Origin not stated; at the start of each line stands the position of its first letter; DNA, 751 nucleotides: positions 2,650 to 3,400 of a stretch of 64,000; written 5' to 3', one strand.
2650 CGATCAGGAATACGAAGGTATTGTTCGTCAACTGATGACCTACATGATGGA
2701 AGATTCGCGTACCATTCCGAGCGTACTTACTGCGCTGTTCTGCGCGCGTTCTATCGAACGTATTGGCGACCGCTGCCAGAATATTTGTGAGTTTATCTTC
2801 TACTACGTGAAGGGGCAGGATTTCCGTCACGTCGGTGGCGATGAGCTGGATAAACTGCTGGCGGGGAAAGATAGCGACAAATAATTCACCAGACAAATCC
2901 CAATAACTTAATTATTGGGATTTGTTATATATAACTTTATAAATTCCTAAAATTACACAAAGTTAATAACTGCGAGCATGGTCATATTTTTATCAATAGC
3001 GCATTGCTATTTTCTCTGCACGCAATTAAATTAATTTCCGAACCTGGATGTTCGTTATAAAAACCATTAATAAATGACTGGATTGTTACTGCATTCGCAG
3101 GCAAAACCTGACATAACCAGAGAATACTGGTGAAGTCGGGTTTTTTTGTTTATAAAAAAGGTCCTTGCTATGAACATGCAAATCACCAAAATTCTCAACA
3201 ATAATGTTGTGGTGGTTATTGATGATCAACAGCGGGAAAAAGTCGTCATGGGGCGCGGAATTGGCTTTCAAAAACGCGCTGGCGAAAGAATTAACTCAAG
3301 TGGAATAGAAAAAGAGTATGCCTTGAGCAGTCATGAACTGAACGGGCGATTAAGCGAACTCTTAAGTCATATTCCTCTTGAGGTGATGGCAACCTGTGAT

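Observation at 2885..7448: bgl operon appears wild-type and therefore probably silent: intact bglG-bglF-bglB, two RAT/terminator pairs, and no IS element in the AT-rich promoter region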

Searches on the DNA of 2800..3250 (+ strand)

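Call 3: search_dna_similar(query=window:2800-3250:+, collection=ecoli_genomes, mode=near, max_rows=30, rows=spread)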
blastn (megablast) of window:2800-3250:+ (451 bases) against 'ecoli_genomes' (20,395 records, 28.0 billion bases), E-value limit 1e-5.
Records with a match: 4943; places in all: 4972; records where one place covers at least 80% of the query: 4259.
Genomes with a match: 4942 of 5426; with a place that covers at least 80% of the query: 4258. Places per genome that has any: lowest 1, median 1, highest 3. On chromosomes: 4971 places; on plasmids: 1.
Best place of each record, by identity: >=99% 1673; 95-99% 2708; 90-95% 562.
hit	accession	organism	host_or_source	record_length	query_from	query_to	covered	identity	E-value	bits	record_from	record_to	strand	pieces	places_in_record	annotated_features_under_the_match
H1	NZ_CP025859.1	Escherichia coli strain 504239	Homo sapiens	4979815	1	451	100%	100.0%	0e+0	833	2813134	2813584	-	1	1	phoU: phosphate signaling complex protein PhoU | bglG: transcriptional antiterminator BglG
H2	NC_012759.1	Escherichia coli BW2952 strain K-12 substr. BW2952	-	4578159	1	451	100%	100.0%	0e+0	833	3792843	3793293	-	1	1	phoU: phosphate signaling complex protein PhoU | bglG: transcriptional antiterminator BglG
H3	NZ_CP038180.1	Escherichia coli strain 2 HS-C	Homo sapiens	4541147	1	451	100%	100.0%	0e+0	833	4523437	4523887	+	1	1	phoU: phosphate signaling complex protein PhoU | bglG: transcriptional antiterminator BglG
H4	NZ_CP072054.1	Escherichia coli strain K1508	not applicable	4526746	1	451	100%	100.0%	0e+0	833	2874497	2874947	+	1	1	phoU: phosphate signaling complex protein PhoU | bglG: transcriptional antiterminator BglG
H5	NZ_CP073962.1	Escherichia coli strain MB31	Poultry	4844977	1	451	100%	100.0%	0e+0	833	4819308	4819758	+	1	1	phoU: phosphate signaling complex protein PhoU | bglG: transcriptional antiterminator BglG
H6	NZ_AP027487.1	Escherichia coli strain LR-21-1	Homo sapiens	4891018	1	451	100%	100.0%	0e+0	833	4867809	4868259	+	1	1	phoU: phosphate signaling complex protein PhoU | bglG: transcriptional antiterminator BglG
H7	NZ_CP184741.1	Escherichia coli strain LTE800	-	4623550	1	451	100%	100.0%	0e+0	833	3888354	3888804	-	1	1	phoU: phosphate signaling complex protein PhoU | bglG: transcriptional antiterminator BglG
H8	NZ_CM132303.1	Escherichia coli strain 2020N08-094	Homo sapiens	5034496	1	451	100%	100.0%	0e+0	833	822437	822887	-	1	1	phoU: phosphate signaling complex protein PhoU | bglG: transcriptional antiterminator BglG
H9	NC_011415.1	Escherichia coli SE11 strain SE11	-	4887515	1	451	100%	99.8%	0e+0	828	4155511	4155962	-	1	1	phoU: phosphate signaling complex protein PhoU | bglG: transcriptional antiterminator BglG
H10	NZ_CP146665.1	Escherichia coli strain MS 115-1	Homo sapiens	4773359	1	451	100%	99.8%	0e+0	828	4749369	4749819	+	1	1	phoU: phosphate signaling complex protein PhoU | bglG: transcriptional antiterminator BglG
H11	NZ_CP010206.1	Escherichia coli strain M11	mouse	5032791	1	451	100%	98.9%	0e+0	806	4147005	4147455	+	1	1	phoU: phosphate signaling complex protein PhoU | bglG: transcriptional antiterminator BglG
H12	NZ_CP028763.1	Escherichia coli strain A11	Giraffe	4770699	1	451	100%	98.9%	0e+0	806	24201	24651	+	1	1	phoU: phosphate signaling complex protein PhoU | bglG: transcriptional antiterminator BglG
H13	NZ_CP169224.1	Escherichia coli strain EC052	poultry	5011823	1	451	100%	98.9%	0e+0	806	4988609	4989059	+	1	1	phoU: phosphate signaling complex protein PhoU | bglG: transcriptional antiterminator BglG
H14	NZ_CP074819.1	Escherichia coli strain 7_33_46A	bovine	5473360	1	451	100%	98.9%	0e+0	806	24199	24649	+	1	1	phoU: phosphate signaling complex protein PhoU | bglG: transcriptional antiterminator BglG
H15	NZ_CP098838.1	Escherichia coli strain CUVET18-1530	Canis lupus familiaris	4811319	1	451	100%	98.9%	0e+0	806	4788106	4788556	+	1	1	phoU: phosphate signaling complex protein PhoU | bglG: transcriptional antiterminator BglG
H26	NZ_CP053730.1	Escherichia coli strain CP61_Sichuan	pig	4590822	1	352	78%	100.0%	0e+0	651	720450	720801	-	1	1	phoU: phosphate signaling complex protein PhoU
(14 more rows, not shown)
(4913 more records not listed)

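Call 6: get_annotated_region(hit=H2, flank=8000)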
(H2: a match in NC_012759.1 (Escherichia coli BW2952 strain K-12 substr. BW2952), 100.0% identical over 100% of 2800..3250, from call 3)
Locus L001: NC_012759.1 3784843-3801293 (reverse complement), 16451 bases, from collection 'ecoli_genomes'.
description: Escherichia coli BW2952, complete sequence
organism: Escherichia coli BW2952 strain K-12 substr. BW2952 (NCBI taxid 595496)
replicon: chromosome; assembly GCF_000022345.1
host: -; source: -; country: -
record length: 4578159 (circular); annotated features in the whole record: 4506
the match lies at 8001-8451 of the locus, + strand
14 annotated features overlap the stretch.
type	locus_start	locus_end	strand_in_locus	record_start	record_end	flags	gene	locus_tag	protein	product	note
CDS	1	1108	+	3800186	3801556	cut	glmU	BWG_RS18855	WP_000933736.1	bifunctional UDP-N-acetylglucosamine diphosphorylase/glucosamine-1-phosphate N-acetyltransferase GlmU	-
CDS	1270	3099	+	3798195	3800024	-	glmS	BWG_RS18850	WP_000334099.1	glutamine--fructose-6-phosphate transaminase (isomerizing)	-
CDS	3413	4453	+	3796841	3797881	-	pstS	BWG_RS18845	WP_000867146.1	phosphate ABC transporter substrate-binding protein PstS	-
CDS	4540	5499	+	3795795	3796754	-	pstC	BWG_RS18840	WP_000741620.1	phosphate ABC transporter permease PstC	-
CDS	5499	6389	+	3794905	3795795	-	pstA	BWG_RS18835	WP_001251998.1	phosphate ABC transporter permease PstA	-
CDS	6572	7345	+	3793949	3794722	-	pstB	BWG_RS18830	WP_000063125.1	phosphate ABC transporter ATP-binding protein PstB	-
CDS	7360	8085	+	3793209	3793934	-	phoU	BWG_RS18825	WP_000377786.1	phosphate signaling complex protein PhoU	-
CDS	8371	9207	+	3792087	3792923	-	bglG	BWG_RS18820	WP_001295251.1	transcriptional antiterminator BglG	-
CDS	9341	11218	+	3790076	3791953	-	bglF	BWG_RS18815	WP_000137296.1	PTS beta-glucoside transporter subunit IIABC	-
CDS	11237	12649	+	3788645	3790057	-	bglB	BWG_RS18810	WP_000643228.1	6-phospho-beta-glucosidase BglB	-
CDS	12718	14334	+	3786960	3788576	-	bglH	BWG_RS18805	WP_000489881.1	carbohydrate-specific porin BglH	-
CDS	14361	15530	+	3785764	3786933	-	yieL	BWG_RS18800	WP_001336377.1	esterase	-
CDS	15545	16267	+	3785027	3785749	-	yieK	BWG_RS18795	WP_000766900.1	glucosamine-6-phosphate deaminase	-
CDS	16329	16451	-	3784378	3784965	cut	cbrC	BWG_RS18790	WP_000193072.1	PF03691 family colicin E2 tolerance protein CbrC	-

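Call 30: search_dna_similar(query=L001:8866-8926:+, collection=ecoli_genomes, mode=near, max_rows=12, rows=spread)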
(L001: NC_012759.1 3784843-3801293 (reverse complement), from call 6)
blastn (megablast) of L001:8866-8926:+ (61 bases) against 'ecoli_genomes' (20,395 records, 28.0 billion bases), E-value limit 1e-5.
Records with a match: 4247; places in all: 4250; records where one place covers at least 80% of the query: 4246.
Genomes with a match: 4246 of 5426; with a place that covers at least 80% of the query: 4245. Places per genome that has any: lowest 1, median 1, highest 3. On chromosomes: 4249 places; on plasmids: 1.
Best place of each record, by identity: >=99% 2180; 95-99% 2067.
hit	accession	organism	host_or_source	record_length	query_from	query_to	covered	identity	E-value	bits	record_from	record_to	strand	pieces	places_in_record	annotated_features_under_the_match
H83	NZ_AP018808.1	Escherichia coli strain E2865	Bos taurus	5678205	1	61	100%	100.0%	5e-23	113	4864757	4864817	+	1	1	bglG: transcriptional antiterminator BglG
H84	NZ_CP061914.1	Escherichia coli strain SMBL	Goat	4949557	1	61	100%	100.0%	5e-23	113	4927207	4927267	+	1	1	bglG: transcriptional antiterminator BglG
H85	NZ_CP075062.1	Escherichia coli strain EC_J_9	swine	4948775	1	61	100%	100.0%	5e-23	113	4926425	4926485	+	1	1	bglG: transcriptional antiterminator BglG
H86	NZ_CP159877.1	Escherichia coli strain 12867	Homo sapiens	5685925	1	61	100%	100.0%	5e-23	113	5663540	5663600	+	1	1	bglG: transcriptional antiterminator BglG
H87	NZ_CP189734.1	Escherichia coli strain EC16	hand (human)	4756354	1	61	100%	100.0%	5e-23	113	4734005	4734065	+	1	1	bglG: transcriptional antiterminator BglG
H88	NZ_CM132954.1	Escherichia coli strain 361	Homo sapiens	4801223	1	61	100%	100.0%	5e-23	113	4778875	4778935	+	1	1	bglG: transcriptional antiterminator BglG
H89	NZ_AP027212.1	Escherichia coli strain JNE131328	Homo sapiens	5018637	1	61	100%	98.4%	2e-21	108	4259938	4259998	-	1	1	bglG: transcriptional antiterminator BglG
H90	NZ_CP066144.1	Escherichia coli strain ZLWT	pig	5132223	1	61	100%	96.7%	1e-19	102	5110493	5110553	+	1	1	bglG: transcriptional antiterminator BglG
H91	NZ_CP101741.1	Escherichia coli strain FY26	avian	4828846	1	61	100%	96.7%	1e-19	102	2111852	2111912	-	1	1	bglG: transcriptional antiterminator BglG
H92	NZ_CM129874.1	Escherichia coli strain PCP06102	seawater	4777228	1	61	100%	96.7%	1e-19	102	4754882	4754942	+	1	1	bglG: transcriptional antiterminator BglG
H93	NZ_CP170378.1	Escherichia coli strain 1428_w1_hybrid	Homo sapiens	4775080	1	61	100%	96.7%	1e-19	102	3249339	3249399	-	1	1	bglG: transcriptional antiterminator BglG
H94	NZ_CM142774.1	Escherichia coli strain GPEC1405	chicken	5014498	1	47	77%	97.9%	1e-13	82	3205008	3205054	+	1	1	bglG: transcriptional antiterminator BglG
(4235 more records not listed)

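Call 36: search_dna_similar(query=window:2885-3169:+, collection=ecoli_genomes, mode=near, max_rows=60, rows=spread)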
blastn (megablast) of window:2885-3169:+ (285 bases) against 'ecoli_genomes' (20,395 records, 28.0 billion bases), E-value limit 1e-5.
Records with a match: 4335; places in all: 4354; records where one place covers at least 80% of the query: 4273.
Genomes with a match: 4334 of 5426; with a place that covers at least 80% of the query: 4272. Places per genome that has any: lowest 1, median 1, highest 3. On chromosomes: 4353 places; on plasmids: 1.
Best place of each record, by identity: >=99% 3076; 95-99% 1252; 90-95% 7.
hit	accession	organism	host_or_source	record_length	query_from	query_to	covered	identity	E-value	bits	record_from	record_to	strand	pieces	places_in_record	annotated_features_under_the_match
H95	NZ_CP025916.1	Escherichia coli strain 120899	Homo sapiens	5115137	1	285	100%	100.0%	1e-146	527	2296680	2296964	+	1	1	none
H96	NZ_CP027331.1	Escherichia coli strain 2013C-3277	Homo sapiens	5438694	1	285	100%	100.0%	1e-146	527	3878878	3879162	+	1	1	none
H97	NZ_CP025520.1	Escherichia coli strain DH5alpha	common laboratory strain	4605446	1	285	100%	100.0%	1e-146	527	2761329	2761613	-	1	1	none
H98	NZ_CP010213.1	Escherichia coli strain M15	mouse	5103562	1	285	100%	100.0%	1e-146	527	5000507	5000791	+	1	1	none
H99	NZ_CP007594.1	Escherichia coli strain SEC470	-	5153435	1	285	100%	100.0%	1e-146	527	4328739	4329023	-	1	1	none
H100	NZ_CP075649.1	Escherichia coli strain STEC17-190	Homo sapiens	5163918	1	285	100%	100.0%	1e-146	527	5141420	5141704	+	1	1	none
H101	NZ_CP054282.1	Escherichia coli strain IDR1900005638-01-02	Homo sapiens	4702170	1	285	100%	100.0%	1e-146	527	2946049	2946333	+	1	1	none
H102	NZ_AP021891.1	Escherichia coli strain 2017.01.04CC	Homo sapiens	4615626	1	285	100%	100.0%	1e-146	527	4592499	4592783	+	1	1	none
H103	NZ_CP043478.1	Escherichia coli strain ST130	Yak feces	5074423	1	285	100%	100.0%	1e-146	527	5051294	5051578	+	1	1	none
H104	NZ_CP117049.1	Escherichia coli strain MLI106K2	Homo sapiens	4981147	1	285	100%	100.0%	1e-146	527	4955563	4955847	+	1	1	none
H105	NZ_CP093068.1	Escherichia coli strain BR1220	Branta canadensis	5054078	1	285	100%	100.0%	1e-146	527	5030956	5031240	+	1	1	none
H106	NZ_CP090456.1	Escherichia coli strain B379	Homo sapiens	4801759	1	285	100%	100.0%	1e-146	527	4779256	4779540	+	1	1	none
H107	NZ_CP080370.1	Escherichia coli strain PK5086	Homo sapiens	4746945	1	285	100%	100.0%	1e-146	527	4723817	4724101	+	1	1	none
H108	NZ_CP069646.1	Escherichia coli O7:H4 strain MIN14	Homo sapiens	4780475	1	285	100%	100.0%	1e-146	527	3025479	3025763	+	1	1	none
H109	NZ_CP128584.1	Escherichia coli strain VG48B2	farm environment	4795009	1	285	100%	100.0%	1e-146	527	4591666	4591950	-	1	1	none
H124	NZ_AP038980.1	Escherichia coli O103:H2 strain 20151001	Homo sapiens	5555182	1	285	100%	100.0%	1e-146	527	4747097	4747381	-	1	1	none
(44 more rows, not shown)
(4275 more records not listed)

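Call 46: get_annotated_region(hit=H26, flank=4000)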
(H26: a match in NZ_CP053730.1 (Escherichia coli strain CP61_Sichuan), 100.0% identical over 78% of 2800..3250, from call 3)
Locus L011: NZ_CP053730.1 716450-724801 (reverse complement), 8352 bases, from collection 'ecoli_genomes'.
description: Escherichia coli strain CP61_Sichuan chromosome, complete genome
organism: Escherichia coli strain CP61_Sichuan (NCBI taxid 562)
replicon: chromosome; assembly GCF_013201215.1
host: pig; source: slaughterhouse; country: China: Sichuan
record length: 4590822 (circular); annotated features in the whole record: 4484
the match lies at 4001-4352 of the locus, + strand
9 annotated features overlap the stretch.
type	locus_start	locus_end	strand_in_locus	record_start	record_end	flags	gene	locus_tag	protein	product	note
CDS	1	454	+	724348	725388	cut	pstS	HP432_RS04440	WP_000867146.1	phosphate ABC transporter substrate-binding protein PstS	-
CDS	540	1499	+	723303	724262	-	pstC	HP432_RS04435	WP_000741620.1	phosphate ABC transporter permease PstC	-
CDS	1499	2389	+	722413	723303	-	pstA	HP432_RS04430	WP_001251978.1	phosphate ABC transporter permease PstA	-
CDS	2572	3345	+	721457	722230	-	pstB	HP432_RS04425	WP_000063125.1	phosphate ABC transporter ATP-binding protein PstB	-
CDS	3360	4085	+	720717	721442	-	phoU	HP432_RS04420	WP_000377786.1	phosphate signaling complex protein PhoU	-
CDS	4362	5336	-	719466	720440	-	-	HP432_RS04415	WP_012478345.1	IS30-like element ISApl1 family transposase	-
CDS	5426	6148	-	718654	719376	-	-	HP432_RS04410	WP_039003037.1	PAP2 family protein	-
CDS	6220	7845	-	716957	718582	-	-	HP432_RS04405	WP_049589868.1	phosphoethanolamine--lipid A transferase MCR-1.1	-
CDS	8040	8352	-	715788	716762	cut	-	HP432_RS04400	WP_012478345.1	IS30-like element ISApl1 family transposase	-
